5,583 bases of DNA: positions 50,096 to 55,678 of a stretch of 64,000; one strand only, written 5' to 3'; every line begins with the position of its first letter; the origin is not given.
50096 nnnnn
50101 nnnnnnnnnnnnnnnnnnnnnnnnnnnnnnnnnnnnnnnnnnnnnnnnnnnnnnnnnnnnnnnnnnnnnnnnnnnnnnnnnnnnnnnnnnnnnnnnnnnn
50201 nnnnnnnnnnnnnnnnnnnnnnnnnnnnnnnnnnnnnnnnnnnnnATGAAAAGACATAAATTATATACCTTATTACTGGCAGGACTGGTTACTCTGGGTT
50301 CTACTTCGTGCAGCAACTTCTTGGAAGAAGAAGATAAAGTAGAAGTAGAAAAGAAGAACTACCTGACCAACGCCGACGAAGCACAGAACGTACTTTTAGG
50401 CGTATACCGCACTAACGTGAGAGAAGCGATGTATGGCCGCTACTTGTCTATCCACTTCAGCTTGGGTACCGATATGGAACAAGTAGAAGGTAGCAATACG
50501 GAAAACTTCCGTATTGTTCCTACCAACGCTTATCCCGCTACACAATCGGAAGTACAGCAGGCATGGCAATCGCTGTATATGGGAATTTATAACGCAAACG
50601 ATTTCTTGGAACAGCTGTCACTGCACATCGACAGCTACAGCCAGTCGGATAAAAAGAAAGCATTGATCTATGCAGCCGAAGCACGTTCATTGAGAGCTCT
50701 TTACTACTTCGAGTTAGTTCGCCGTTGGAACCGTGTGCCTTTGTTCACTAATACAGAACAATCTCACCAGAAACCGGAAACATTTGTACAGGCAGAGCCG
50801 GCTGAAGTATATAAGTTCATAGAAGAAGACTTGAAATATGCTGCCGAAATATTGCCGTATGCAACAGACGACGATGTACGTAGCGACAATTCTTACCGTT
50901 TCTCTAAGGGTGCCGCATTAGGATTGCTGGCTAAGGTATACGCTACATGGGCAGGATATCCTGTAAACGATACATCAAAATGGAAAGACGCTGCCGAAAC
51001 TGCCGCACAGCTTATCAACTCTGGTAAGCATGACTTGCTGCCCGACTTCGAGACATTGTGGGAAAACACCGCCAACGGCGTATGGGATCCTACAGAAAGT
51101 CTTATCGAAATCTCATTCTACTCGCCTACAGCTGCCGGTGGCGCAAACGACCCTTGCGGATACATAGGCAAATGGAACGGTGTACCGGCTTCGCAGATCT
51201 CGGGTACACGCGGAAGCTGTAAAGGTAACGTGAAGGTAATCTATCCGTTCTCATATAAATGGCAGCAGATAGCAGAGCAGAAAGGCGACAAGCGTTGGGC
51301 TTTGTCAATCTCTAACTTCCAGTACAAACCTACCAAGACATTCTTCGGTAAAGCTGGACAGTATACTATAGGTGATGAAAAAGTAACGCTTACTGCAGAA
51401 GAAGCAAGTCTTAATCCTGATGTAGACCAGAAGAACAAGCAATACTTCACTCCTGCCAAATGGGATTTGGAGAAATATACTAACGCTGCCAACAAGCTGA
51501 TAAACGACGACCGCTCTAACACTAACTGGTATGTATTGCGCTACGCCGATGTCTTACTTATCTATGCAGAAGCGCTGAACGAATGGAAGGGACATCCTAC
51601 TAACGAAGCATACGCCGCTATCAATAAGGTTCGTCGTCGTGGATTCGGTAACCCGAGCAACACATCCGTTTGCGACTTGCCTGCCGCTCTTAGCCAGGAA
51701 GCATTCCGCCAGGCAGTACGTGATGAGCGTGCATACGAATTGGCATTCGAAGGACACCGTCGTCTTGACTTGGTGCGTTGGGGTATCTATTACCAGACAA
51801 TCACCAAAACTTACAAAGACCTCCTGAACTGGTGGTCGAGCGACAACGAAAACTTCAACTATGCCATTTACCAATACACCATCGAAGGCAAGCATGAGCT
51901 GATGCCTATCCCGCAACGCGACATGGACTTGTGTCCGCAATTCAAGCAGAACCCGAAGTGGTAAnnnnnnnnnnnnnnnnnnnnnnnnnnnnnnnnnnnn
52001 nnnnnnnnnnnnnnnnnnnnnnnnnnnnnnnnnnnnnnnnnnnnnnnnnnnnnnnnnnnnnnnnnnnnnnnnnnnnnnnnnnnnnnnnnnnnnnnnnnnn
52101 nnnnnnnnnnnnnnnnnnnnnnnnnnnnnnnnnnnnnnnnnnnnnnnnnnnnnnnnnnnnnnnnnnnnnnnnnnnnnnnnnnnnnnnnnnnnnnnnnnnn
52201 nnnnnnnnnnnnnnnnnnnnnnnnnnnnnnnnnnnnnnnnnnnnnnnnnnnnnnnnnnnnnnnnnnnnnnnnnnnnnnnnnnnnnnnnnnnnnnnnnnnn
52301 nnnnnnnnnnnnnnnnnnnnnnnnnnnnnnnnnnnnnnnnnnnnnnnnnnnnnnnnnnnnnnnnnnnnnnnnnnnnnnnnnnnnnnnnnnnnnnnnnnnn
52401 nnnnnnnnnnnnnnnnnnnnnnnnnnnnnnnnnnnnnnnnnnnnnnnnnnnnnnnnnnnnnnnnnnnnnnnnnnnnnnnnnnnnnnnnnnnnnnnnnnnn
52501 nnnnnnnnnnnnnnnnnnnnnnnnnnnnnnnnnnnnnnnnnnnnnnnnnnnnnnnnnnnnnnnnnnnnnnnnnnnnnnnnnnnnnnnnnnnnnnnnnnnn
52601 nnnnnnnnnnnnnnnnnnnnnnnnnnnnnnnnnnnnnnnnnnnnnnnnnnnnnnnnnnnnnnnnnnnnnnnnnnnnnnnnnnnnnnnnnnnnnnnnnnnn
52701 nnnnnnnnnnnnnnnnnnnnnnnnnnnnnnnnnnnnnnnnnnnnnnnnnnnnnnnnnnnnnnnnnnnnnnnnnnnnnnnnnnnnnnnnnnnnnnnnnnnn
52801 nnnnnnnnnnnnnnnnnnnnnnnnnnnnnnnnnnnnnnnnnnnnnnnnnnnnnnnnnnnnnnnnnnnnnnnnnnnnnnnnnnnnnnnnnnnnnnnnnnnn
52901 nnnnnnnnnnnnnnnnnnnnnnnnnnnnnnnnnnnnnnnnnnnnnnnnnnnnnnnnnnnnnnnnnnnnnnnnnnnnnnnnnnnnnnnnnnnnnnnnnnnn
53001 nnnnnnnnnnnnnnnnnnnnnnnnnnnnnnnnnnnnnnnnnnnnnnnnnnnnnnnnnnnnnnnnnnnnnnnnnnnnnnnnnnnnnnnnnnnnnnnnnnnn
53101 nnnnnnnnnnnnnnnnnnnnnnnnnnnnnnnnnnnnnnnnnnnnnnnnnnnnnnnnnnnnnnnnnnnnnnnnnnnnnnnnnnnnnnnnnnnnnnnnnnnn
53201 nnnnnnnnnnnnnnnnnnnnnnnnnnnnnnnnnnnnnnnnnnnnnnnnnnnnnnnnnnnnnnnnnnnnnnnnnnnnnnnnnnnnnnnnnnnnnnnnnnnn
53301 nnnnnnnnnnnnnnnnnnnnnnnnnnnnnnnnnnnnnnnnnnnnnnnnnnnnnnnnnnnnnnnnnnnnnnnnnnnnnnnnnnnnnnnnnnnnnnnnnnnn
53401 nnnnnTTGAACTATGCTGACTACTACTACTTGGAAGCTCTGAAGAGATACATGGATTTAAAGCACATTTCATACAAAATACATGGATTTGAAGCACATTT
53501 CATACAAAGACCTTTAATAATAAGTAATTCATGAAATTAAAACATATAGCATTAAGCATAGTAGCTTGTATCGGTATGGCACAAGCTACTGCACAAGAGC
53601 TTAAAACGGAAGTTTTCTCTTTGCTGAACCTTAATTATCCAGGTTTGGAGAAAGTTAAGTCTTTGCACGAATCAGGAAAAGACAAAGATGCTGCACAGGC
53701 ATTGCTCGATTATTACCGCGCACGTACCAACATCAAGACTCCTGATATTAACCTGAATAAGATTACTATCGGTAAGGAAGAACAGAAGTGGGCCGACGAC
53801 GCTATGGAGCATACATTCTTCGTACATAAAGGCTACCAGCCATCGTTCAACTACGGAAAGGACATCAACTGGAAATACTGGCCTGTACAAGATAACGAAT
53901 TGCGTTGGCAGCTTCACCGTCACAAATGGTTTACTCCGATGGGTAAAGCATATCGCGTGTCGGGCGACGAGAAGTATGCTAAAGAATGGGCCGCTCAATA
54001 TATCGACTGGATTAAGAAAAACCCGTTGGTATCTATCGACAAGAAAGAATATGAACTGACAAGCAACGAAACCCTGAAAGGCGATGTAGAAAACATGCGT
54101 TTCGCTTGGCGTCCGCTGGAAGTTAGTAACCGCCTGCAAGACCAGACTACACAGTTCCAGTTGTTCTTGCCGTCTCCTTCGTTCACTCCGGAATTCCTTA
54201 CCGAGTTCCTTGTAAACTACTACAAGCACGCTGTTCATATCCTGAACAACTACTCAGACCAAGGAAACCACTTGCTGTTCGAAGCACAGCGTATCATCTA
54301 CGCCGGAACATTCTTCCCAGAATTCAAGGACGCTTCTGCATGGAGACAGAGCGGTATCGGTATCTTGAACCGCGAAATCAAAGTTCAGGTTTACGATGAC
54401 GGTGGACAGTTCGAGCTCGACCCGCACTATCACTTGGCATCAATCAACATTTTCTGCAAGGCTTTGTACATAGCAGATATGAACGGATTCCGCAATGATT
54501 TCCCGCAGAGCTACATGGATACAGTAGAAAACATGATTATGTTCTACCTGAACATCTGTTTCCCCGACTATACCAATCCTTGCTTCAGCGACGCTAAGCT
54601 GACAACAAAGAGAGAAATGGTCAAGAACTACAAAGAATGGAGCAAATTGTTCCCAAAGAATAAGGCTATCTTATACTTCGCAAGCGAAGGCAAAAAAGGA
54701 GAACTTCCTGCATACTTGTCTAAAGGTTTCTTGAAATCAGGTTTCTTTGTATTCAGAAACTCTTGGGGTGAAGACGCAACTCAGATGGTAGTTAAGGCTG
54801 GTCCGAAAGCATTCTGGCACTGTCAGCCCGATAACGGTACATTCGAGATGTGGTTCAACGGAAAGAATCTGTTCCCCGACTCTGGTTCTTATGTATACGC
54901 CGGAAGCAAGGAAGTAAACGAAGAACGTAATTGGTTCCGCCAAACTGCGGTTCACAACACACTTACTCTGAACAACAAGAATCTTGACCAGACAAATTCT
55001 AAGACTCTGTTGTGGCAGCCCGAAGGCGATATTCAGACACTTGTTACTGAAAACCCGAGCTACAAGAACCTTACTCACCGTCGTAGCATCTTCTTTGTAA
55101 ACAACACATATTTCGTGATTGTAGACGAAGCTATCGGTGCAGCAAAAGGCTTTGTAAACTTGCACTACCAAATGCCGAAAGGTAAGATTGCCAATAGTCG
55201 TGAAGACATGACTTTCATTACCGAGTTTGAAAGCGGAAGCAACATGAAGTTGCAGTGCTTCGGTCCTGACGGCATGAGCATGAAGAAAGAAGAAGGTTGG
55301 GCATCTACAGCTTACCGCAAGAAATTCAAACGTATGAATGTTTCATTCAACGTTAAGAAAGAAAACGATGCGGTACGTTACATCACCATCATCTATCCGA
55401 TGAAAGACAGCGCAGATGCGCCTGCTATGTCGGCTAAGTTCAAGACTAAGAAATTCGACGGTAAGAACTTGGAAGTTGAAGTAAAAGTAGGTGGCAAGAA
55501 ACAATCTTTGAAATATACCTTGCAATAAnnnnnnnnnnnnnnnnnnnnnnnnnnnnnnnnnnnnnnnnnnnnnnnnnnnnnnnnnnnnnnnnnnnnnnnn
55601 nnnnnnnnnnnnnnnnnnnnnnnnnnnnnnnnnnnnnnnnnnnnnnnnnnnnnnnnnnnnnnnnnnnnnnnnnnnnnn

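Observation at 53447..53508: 31-bp near-perfect tandem duplication rewrites the C-terminus of the GH88 gene and fuses its stop to the heparinase III start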

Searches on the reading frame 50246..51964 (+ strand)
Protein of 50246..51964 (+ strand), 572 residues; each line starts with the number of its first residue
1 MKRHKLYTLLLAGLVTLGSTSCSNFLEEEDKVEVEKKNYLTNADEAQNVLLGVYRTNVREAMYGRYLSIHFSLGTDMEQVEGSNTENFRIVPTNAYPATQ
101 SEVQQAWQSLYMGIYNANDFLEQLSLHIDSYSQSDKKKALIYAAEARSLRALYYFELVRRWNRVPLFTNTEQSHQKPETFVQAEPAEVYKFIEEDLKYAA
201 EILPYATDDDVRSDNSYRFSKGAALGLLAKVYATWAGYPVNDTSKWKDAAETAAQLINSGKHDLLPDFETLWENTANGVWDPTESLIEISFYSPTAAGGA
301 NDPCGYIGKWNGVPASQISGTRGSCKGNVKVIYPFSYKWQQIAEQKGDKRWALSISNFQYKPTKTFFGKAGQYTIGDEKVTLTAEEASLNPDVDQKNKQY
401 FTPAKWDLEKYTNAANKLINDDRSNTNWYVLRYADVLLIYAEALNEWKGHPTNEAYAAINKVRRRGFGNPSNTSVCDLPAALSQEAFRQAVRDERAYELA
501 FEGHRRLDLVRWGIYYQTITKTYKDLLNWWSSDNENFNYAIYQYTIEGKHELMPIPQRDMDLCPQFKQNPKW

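Call 6: search_protein_families(library=pfam, proteins=[window:50246-51964:+])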
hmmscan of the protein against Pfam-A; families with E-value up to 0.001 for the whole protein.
window:50246-51964:+ (572 aa): 2 families
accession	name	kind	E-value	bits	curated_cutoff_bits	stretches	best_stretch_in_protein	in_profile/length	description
PF07980.17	SusD_RagB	-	3.1e-37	129.3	23.1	1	347-572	79-297/297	SusD family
PF14322.12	SusD-like_3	-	7.4e-21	75.7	27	1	65-232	32-190/191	Starch-binding associating with outer membrane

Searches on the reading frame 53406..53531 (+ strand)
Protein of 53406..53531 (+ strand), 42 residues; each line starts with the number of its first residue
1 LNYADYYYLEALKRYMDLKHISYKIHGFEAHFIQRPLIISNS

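Call 48: find_homologous_proteins(query=window:53406-53531:+, max_evalue=10)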
Query window:53406-53531:+: no candidate shares three 5-residue words with the query. No homologue found.

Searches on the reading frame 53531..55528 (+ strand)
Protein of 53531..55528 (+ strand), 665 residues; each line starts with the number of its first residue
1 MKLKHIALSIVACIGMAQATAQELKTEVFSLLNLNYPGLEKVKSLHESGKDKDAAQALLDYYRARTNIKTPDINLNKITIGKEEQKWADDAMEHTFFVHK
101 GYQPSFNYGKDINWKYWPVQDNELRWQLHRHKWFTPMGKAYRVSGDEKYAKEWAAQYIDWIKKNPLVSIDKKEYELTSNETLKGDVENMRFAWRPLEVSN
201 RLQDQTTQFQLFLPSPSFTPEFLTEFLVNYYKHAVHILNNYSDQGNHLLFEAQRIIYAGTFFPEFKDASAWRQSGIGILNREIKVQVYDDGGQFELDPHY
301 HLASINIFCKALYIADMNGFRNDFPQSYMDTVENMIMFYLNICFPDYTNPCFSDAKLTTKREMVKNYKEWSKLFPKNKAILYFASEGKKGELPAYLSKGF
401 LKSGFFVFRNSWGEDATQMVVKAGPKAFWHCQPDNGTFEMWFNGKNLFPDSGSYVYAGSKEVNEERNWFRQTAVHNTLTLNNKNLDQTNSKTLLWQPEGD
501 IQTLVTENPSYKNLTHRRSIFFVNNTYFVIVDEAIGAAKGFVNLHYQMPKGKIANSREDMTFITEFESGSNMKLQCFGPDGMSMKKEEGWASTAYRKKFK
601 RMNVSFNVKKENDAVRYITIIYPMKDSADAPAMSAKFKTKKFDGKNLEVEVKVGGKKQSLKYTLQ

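Call 6: search_protein_families(library=pfam, proteins=[window:53531-55528:+])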
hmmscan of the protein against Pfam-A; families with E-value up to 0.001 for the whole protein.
window:53531-55528:+ (665 aa): 2 families
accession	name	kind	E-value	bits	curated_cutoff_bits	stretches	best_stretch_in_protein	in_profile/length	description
PF16889.11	Hepar_II_III_N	-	9.4e-154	512.2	22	1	28-382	1-340/340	Heparinase II/III N-terminus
PF07940.18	Hepar_II_III_C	-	9.8e-42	143.5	24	1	397-610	6-227/237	Heparinase II/III-like, C-terminal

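Call 45: find_encoding_contigs(protein=window:53531-55528:+, flank=2500, max_places=10)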
Protein window:53531-55528:+ (665 aa): 13 contigs read that carry it; 10 places shown.
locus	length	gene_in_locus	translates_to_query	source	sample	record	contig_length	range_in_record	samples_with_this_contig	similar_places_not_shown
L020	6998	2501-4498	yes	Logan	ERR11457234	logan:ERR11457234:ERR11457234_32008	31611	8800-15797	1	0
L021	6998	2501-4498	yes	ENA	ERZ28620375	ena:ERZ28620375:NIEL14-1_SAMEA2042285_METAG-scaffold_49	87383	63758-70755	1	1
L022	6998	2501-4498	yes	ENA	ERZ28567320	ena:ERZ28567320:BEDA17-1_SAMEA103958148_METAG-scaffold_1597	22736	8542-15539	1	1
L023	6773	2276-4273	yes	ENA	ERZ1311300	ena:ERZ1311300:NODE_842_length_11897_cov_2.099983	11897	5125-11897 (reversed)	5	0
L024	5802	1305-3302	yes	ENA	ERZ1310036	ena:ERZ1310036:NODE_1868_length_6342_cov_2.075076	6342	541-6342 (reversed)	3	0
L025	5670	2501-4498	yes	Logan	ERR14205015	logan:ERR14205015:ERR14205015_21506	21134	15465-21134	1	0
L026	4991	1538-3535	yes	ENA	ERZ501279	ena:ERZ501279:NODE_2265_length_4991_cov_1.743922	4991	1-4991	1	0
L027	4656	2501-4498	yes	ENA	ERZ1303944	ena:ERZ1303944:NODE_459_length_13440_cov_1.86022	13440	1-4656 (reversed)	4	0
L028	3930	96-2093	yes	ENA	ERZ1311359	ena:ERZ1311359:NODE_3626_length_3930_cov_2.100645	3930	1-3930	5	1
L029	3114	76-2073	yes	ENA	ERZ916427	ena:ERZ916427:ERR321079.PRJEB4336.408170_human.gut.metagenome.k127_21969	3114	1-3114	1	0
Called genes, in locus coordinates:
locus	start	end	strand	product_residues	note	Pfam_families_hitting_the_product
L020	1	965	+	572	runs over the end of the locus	PF14322:SusD-like_3, PF07980:SusD_RagB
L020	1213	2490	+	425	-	PF01532:Glyco_hydro_47 (faint), PF16386:DUF4995, PF07470:Glyco_hydro_88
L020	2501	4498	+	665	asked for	PF16889:Hepar_II_III_N, PF07940:Hepar_II_III_C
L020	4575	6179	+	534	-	PF00884:Sulfatase, PF01663:Phosphodiest, PF16347:SGSH_C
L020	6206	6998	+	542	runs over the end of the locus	-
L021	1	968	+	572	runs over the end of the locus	PF14322:SusD-like_3, PF07980:SusD_RagB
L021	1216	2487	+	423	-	PF01532:Glyco_hydro_47 (faint), PF16386:DUF4995, PF07470:Glyco_hydro_88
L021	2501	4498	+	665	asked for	PF16889:Hepar_II_III_N, PF07940:Hepar_II_III_C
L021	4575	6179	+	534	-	PF00884:Sulfatase, PF01663:Phosphodiest, PF16347:SGSH_C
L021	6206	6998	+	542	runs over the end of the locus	-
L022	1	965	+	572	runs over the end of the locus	PF14322:SusD-like_3, PF07980:SusD_RagB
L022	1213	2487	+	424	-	PF01532:Glyco_hydro_47 (faint), PF16386:DUF4995, PF07470:Glyco_hydro_88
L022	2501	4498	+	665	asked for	PF16889:Hepar_II_III_N, PF07940:Hepar_II_III_C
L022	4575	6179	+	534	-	PF00884:Sulfatase, PF01663:Phosphodiest, PF16347:SGSH_C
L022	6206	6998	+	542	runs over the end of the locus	-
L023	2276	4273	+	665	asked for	PF16889:Hepar_II_III_N, PF07940:Hepar_II_III_C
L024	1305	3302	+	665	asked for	PF16889:Hepar_II_III_N, PF07940:Hepar_II_III_C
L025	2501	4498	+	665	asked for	PF16889:Hepar_II_III_N, PF07940:Hepar_II_III_C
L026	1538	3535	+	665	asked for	PF16889:Hepar_II_III_N, PF07940:Hepar_II_III_C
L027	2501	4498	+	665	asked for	PF16889:Hepar_II_III_N, PF07940:Hepar_II_III_C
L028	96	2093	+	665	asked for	PF16889:Hepar_II_III_N, PF07940:Hepar_II_III_C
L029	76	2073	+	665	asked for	PF16889:Hepar_II_III_N, PF07940:Hepar_II_III_C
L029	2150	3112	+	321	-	?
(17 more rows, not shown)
